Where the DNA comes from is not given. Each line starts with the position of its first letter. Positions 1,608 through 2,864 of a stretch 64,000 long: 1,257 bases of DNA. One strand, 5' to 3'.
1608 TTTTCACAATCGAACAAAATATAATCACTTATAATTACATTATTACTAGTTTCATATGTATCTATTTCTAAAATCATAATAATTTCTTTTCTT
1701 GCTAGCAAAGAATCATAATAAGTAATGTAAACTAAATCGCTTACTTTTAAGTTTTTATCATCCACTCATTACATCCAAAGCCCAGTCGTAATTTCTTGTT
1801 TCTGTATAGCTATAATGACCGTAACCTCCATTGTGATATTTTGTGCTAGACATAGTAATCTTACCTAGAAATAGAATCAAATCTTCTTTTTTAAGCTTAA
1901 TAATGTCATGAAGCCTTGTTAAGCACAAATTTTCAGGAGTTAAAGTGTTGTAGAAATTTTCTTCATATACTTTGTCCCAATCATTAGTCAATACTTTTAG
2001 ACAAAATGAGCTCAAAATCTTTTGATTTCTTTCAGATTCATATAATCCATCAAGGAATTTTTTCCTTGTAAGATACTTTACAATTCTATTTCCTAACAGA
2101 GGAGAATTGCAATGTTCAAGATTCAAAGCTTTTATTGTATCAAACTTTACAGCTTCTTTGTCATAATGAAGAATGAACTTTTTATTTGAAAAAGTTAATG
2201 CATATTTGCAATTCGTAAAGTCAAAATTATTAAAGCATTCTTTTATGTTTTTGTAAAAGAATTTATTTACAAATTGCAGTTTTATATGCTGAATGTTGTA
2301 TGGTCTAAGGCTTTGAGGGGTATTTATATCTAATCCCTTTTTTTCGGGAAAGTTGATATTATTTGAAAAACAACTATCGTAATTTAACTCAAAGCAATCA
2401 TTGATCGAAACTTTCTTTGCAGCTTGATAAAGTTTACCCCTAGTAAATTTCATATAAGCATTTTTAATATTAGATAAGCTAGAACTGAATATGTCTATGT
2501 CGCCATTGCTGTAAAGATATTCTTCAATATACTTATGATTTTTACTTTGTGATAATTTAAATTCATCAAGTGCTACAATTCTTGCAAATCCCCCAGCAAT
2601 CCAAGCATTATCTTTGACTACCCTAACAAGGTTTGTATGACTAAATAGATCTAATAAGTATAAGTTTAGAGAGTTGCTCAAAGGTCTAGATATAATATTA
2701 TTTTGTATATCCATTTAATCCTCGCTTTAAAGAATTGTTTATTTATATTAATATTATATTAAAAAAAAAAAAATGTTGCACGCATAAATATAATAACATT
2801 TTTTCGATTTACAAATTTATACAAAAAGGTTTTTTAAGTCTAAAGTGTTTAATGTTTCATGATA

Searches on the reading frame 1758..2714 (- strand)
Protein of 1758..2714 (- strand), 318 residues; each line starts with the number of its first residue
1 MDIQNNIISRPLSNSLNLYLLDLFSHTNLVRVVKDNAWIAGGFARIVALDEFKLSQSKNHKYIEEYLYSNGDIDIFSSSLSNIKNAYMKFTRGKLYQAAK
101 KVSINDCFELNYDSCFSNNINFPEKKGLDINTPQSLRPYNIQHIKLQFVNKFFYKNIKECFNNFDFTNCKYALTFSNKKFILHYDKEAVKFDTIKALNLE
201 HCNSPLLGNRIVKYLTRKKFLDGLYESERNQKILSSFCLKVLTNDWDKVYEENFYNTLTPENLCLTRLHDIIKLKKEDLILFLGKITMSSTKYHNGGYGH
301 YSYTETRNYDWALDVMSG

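Call 7: search_protein_families(library=phrogs, proteins=[window:1758-2714:-])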
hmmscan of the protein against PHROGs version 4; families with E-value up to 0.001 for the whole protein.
window:1758-2714:- (318 aa): 2 families
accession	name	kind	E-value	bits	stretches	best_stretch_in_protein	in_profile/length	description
phrog_4400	-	unknown function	8.4e-05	23.2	1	72-234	45-187/248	-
phrog_18122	-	unknown function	0.00053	20.5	1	139-185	101-147/365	-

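Call 45: find_encoding_contigs(protein=window:1758-2714:-, flank=10000, max_places=1)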
Protein window:1758-2714:- (318 aa): 9 contigs read that carry it; 1 place shown.
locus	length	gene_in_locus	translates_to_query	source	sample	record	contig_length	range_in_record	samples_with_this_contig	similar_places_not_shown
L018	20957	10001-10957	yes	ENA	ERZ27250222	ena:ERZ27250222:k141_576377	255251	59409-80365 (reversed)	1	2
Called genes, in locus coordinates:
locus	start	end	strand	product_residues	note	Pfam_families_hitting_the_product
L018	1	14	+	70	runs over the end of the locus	-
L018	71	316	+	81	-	-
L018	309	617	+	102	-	-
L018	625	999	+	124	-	-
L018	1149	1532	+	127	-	-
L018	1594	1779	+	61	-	-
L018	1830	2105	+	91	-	-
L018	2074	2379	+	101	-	-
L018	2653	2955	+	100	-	-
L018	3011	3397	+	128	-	-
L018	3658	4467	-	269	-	-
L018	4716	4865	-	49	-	-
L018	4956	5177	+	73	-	-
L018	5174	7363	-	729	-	-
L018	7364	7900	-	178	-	-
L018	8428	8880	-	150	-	-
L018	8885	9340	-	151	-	-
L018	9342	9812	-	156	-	-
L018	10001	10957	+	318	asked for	PF26128:Gad2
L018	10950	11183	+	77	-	-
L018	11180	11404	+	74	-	-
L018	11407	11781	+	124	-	-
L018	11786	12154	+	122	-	PF00383:dCMP_cyt_deam_1 (weak)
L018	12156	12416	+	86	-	-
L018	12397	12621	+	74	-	-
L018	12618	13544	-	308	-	-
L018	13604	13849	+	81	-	-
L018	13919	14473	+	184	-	-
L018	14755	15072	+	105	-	-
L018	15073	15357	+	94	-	-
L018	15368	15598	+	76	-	-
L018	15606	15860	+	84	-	-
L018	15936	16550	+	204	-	-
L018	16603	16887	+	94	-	PF11753:DUF3310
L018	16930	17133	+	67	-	-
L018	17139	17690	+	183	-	-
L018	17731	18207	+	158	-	PF04308:RNaseH_like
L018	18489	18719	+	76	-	-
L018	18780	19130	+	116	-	PF00011:HSP20 (weak)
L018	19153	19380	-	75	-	-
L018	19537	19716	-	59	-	-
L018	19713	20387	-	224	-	PF02412:TSP_3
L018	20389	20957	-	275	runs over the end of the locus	PF13529:Peptidase_C39_2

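Call 47: find_encoding_contigs(protein=L018:19713-20387:-, flank=10000, max_places=1)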
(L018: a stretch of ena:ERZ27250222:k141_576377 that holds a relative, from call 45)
Protein L018:19713-20387:- (224 aa): 3 contigs read that carry it; 1 place shown.
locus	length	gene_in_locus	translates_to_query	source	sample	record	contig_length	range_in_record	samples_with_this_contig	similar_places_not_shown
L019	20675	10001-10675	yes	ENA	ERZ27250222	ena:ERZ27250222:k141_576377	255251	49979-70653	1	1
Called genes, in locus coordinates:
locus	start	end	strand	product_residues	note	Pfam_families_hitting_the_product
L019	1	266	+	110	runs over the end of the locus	-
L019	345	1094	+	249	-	PF03796:DnaB_C (faint), PF06745:ATPase, PF13481:AAA_25 (faint), PF13401:AAA_22 (weak)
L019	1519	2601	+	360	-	PF07728:AAA_5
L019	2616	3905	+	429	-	PF13203:DUF2201_N, PF09967:DUF2201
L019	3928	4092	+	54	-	-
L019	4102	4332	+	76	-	-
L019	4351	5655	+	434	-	PF01068:DNA_ligase_A_M, PF01331:mRNA_cap_enzyme (faint), PF14743:DNA_ligase_OB_2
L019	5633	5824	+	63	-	-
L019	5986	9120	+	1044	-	-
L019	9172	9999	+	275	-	PF13529:Peptidase_C39_2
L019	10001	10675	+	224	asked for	PF02412:TSP_3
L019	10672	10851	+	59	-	-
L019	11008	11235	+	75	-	-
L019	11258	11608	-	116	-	PF00011:HSP20 (weak)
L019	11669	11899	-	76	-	-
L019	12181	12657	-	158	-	PF04308:RNaseH_like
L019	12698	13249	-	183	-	-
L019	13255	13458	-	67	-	-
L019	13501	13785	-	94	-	PF11753:DUF3310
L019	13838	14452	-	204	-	-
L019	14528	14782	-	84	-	-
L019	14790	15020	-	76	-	-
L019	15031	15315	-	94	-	-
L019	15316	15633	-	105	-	-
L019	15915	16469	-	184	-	-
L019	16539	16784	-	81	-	-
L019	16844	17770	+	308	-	-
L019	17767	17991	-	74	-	-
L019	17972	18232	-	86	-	-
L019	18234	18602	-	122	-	PF00383:dCMP_cyt_deam_1 (weak)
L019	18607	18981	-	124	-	-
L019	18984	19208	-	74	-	-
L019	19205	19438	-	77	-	-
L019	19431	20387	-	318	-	PF26128:Gad2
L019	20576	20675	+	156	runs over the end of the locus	-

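Call 48: find_encoding_contigs(protein=L019:345-1094:+, flank=10000, max_places=1)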
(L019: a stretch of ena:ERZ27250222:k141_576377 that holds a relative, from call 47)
Protein L019:345-1094:+ (249 aa): 8 contigs read that carry it; 1 place shown.
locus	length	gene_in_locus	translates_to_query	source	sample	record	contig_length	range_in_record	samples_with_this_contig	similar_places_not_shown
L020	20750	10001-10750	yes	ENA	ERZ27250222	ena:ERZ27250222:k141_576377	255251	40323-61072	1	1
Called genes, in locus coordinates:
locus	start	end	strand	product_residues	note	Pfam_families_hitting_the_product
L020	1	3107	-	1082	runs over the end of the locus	-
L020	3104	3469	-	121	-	PF00565:SNase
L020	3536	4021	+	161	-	-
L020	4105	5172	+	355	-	PF00478:IMPDH, PF03060:NMO (faint), PF01070:FMN_dh (weak), PF01645:Glu_synthase (weak)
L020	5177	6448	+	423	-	PF00709:Adenylsucc_synt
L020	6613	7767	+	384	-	PF00206:Lyase_1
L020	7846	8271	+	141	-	-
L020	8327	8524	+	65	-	-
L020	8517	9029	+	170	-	-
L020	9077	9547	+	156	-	-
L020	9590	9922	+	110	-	-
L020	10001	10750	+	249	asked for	PF03796:DnaB_C (faint), PF06745:ATPase, PF13481:AAA_25 (faint), PF13401:AAA_22 (weak)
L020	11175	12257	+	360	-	PF07728:AAA_5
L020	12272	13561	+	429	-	PF13203:DUF2201_N, PF09967:DUF2201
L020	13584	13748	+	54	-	-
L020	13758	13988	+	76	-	-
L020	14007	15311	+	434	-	PF01068:DNA_ligase_A_M, PF01331:mRNA_cap_enzyme (faint), PF14743:DNA_ligase_OB_2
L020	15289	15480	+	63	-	-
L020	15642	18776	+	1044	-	-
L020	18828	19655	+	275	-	PF13529:Peptidase_C39_2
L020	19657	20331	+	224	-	PF02412:TSP_3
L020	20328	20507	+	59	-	-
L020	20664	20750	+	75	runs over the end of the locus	-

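Call 49: find_encoding_contigs(protein=L020:3104-3469:-, flank=10000, max_places=1)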
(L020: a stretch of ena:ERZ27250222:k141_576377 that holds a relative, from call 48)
Protein L020:3104-3469:- (121 aa): 14 contigs read that carry it; 1 place shown.
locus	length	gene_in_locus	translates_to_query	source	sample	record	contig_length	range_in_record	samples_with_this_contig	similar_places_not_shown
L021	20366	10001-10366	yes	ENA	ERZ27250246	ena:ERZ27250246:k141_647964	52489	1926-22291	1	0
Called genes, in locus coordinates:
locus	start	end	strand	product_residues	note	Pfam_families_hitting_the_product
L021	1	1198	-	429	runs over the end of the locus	PF13203:DUF2201_N, PF09967:DUF2201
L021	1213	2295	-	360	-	PF07728:AAA_5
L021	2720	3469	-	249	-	PF03796:DnaB_C (faint), PF06745:ATPase, PF13481:AAA_25 (faint), PF13401:AAA_22 (weak)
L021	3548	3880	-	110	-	-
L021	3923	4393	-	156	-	-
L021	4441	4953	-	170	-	-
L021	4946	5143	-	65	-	-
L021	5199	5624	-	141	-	-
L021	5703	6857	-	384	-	PF00206:Lyase_1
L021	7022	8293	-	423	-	PF00709:Adenylsucc_synt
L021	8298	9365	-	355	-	PF00478:IMPDH, PF03060:NMO (faint), PF01070:FMN_dh (weak), PF01645:Glu_synthase (weak)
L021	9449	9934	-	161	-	-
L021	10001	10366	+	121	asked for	PF00565:SNase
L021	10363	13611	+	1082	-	-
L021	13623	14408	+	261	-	-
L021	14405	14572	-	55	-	-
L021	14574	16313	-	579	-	-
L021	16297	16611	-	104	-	-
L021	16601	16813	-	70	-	-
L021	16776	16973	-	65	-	-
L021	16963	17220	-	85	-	-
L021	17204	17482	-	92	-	-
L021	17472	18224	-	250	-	PF00140:Sigma70_r1_2 (faint), PF04542:Sigma70_r2, PF04539:Sigma70_r3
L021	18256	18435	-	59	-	-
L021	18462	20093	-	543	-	PF00118:Cpn60_TCP1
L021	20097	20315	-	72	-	-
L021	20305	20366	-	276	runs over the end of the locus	PF02739:5_3_exonuc_N, PF01367:5_3_exonuc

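Call 51: search_protein_families(library=pfam, proteins=[L021:17472-18224:-, L021:17204-17482:-, L021:16963-17220:-, L021:18256-18435:-, L021:16297-16611:-, L021:14574-16313:-, L021:13623-14408:+, L021:10363-13611:+], max_evalue=0.05)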
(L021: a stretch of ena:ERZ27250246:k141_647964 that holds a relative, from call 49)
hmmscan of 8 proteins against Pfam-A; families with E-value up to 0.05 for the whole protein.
L021:17472-18224:- (250 aa): 3 families
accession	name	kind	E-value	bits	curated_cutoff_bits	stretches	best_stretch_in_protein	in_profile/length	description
PF04542.20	Sigma70_r2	-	1.8e-20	72.9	24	1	41-106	1-66/71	Sigma-70 region 2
PF04539.22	Sigma70_r3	-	2.4e-08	34.4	25.3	1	122-179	3-60/78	Sigma-70 region 3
PF00140.25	Sigma70_r1_2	-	2e-05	24.9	22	1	12-35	10-33/34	Sigma-70 factor, region 1.2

L021:17204-17482:- (92 aa): 0 families

L021:16963-17220:- (85 aa): 0 families

L021:18256-18435:- (59 aa): 0 families

L021:16297-16611:- (104 aa): 0 families

L021:14574-16313:- (579 aa): 0 families

L021:13623-14408:+ (261 aa): 1 family
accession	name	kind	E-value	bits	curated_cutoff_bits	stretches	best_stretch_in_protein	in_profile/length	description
PF16581.11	HIGH_NTase1_ass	-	0.0021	18.5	26.7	1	188-220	68-100/205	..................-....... C-terminal region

L021:10363-13611:+ (1082 aa): 0 families

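Call 86: search_protein_families(library=padloc, proteins=[window:1758-2714:-], max_evalue=0.001)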
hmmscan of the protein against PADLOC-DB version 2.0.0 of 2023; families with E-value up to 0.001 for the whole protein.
window:1758-2714:- (318 aa): 0 families
